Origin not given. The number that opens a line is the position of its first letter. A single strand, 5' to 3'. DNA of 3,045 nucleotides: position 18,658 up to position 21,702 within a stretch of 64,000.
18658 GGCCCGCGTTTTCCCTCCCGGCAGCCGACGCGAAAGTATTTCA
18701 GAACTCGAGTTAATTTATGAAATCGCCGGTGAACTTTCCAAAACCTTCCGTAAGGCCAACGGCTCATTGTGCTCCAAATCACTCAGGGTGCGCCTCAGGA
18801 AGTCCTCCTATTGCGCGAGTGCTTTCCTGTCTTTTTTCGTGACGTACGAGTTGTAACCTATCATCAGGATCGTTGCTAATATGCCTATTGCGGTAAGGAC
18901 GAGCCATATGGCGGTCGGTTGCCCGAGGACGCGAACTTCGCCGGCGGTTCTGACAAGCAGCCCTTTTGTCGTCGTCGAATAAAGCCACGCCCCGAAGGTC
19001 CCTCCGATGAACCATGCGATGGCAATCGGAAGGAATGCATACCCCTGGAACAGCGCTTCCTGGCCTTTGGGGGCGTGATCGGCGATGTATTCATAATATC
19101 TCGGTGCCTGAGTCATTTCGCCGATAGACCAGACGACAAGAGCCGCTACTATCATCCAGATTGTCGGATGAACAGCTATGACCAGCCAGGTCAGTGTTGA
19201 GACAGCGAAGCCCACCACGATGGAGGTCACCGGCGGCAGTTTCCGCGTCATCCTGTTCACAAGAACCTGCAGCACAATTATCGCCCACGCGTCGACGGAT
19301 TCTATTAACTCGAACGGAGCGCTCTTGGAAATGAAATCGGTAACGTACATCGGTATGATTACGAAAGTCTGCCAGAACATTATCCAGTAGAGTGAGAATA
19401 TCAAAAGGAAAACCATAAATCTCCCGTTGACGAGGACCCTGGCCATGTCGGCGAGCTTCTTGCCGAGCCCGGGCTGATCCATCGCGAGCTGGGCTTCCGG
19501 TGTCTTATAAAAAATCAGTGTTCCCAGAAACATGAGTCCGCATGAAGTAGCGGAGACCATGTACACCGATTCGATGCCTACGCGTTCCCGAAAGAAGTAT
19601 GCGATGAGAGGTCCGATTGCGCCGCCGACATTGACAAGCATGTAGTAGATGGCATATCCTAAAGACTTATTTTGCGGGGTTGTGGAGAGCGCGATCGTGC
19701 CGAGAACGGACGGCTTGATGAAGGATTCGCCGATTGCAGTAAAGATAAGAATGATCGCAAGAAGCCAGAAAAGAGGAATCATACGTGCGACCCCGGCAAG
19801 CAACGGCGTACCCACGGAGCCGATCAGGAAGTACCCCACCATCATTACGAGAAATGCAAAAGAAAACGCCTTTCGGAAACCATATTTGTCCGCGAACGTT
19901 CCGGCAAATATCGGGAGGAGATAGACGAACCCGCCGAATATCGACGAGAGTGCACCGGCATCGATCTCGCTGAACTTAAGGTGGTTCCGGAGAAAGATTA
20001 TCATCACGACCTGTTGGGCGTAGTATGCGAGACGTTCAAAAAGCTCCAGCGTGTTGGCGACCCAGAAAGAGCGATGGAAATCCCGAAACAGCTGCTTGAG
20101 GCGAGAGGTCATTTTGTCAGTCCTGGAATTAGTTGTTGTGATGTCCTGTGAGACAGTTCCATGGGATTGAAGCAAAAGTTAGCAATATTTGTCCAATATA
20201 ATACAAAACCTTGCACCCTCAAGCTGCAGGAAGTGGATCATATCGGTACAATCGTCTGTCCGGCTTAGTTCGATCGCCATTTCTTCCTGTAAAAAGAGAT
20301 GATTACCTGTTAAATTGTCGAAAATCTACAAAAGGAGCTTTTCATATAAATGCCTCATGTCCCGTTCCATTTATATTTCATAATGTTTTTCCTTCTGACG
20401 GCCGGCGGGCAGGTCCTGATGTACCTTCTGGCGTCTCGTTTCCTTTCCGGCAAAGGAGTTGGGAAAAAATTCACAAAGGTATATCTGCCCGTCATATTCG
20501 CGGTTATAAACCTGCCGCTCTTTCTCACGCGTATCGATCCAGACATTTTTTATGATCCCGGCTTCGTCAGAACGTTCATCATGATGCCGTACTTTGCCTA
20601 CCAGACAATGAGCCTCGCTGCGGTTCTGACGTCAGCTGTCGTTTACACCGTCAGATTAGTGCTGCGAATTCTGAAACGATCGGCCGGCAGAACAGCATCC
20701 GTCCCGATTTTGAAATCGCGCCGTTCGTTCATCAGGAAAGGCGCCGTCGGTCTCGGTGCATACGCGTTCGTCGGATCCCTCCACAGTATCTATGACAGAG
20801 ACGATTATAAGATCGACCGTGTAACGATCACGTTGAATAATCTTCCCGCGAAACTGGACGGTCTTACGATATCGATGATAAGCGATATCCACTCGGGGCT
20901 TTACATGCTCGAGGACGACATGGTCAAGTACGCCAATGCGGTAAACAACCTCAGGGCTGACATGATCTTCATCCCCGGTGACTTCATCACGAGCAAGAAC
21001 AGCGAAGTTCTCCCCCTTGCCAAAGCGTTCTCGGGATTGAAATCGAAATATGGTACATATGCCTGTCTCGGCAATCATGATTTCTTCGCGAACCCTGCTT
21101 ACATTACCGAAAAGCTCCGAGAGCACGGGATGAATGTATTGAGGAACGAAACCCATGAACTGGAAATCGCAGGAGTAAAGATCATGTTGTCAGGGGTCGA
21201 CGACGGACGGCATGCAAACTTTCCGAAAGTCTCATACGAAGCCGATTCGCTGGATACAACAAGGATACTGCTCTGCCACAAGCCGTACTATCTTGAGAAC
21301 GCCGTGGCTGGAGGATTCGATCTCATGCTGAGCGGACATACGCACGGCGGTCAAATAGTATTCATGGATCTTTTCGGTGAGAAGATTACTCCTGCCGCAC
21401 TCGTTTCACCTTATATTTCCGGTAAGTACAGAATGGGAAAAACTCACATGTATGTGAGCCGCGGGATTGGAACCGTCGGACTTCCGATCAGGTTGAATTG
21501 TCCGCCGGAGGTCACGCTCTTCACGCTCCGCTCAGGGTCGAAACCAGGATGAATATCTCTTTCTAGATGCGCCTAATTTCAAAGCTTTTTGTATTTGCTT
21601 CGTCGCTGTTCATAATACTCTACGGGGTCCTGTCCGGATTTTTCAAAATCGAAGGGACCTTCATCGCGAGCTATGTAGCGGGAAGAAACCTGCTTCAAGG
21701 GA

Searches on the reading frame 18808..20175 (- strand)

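Call 71: search_protein_families(library=pfam, proteins=[window:18808-20175:-], max_evalue=0.00001)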
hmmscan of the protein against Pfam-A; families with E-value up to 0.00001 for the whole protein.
window:18808-20175:- (455 aa): 1 family
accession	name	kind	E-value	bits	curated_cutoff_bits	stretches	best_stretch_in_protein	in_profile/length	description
PF07690.21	MFS_1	-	9.9e-31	107.3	33.4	2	49-281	10-232/347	Major Facilitator Superfamily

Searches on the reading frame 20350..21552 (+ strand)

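Call 71: search_protein_families(library=pfam, proteins=[window:20350-21552:+], max_evalue=0.00001)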
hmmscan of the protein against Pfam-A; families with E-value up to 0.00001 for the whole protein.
window:20350-21552:+ (400 aa): 2 families
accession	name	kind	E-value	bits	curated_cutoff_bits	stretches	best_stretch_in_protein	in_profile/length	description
PF00149.33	Metallophos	-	7.6e-09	36.7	21.5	1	174-333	3-190/191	Calcineurin-like phosphoesterase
PF12850.12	Metallophos_2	-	8.4e-06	26.3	27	0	173-332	2-117/154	Calcineurin-like phosphoesterase superfamily domain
